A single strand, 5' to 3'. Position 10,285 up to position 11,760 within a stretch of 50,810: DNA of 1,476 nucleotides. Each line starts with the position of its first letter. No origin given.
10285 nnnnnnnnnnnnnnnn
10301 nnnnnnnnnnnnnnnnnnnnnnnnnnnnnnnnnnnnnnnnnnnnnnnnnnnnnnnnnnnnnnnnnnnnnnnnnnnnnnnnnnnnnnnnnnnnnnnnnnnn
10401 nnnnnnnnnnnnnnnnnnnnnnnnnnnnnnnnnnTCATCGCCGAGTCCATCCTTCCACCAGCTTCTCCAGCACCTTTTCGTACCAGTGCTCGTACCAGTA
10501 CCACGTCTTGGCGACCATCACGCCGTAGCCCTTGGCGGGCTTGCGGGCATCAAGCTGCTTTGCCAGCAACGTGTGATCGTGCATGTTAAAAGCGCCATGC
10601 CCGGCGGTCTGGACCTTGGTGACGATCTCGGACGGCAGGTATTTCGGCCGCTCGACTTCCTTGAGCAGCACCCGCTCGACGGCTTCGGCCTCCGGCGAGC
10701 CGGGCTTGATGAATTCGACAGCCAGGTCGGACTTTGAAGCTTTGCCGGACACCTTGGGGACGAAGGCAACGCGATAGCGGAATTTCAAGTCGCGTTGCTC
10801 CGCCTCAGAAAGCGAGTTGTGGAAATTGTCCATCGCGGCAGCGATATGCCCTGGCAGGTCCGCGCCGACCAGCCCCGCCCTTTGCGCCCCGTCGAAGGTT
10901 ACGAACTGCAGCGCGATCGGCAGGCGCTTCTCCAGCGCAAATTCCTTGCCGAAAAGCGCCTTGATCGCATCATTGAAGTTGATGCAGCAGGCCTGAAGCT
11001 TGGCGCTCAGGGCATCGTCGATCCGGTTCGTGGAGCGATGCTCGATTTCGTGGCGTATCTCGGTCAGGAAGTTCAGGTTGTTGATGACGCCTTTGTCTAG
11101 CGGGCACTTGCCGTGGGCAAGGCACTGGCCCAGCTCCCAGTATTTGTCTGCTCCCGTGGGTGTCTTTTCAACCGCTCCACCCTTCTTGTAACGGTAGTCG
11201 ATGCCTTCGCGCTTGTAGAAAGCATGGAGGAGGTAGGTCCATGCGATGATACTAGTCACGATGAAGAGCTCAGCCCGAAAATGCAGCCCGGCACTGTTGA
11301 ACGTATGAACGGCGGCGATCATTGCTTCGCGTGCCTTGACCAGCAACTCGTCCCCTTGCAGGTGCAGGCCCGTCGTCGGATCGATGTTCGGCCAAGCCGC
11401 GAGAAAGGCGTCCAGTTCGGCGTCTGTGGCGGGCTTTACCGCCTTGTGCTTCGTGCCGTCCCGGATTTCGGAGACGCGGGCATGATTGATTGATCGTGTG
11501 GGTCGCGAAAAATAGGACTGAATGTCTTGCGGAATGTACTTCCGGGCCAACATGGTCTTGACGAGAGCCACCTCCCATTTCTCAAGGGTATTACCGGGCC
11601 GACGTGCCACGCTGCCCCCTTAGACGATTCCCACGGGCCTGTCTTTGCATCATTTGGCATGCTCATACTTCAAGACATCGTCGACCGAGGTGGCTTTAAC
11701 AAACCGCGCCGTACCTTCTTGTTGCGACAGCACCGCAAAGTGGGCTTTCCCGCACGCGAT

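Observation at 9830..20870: Seven-gene operon: Type III RM core flanked by SNF2 helicase, DUF4391-like, DUF3644-like and PRTase genes under an RHH protein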

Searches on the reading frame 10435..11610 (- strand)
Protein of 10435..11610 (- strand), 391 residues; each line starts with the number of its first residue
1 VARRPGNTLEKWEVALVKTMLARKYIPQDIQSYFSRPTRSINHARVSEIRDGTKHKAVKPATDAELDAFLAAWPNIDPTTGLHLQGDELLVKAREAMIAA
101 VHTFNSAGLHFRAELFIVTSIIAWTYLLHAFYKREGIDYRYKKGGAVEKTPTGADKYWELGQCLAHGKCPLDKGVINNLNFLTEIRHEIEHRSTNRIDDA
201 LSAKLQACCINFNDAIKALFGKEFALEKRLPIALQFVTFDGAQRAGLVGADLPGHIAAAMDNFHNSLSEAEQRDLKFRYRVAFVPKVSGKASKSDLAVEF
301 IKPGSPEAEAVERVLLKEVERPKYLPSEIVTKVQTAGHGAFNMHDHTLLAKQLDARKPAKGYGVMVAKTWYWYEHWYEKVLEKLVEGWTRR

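Call 3: search_protein_families(library=pfam, proteins=[window:10435-11610:-], max_evalue=0.01)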
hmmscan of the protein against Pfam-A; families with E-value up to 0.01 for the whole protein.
window:10435-11610:- (391 aa): 1 family
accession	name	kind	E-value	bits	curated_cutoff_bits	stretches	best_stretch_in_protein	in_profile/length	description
PF12358.13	DUF3644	-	2.5e-54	184.1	27.6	1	88-266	1-182/183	Domain of unknown function (DUF3644)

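Call 4: search_protein_families(library=padloc, proteins=[window:10435-11610:-], max_evalue=0.01)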
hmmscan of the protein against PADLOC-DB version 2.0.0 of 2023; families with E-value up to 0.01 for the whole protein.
window:10435-11610:- (391 aa): 7 families
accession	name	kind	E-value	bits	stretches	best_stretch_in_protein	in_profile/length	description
PDLC04948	PDC-S19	-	1.3e-111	371.1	1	87-384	13-317/325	-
PDLC04950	PDC-S19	-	1e-51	174.3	1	87-358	9-294/353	-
PDLC04954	PDC-S19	-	1.2e-09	36.1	1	87-311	7-246/330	-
PDLC04953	PDC-S19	-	4.3e-09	34.3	1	89-227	10-150/333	-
PDLC04952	PDC-S19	-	7.8e-09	33.5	1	87-334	6-246/328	-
PDLC04949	PDC-S19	-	9.5e-08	29.7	1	87-303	8-217/334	-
PDLC04955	PDC-S19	-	9.1e-05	19.9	1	89-230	11-150/338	-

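Call 5: search_protein_families(library=ncbifam, proteins=[window:10435-11610:-], max_evalue=0.01)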
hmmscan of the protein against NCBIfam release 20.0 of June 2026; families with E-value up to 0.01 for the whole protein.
window:10435-11610:- (391 aa): 0 families

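Call 104: search_protein_families(library=phrogs, proteins=[window:10435-11610:-], max_evalue=0.01)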
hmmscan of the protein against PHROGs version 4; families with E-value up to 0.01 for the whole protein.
window:10435-11610:- (391 aa): 1 family
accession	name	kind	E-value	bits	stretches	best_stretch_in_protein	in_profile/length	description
phrog_9605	-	unknown function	1.7e-05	25.2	1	87-224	8-138/333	-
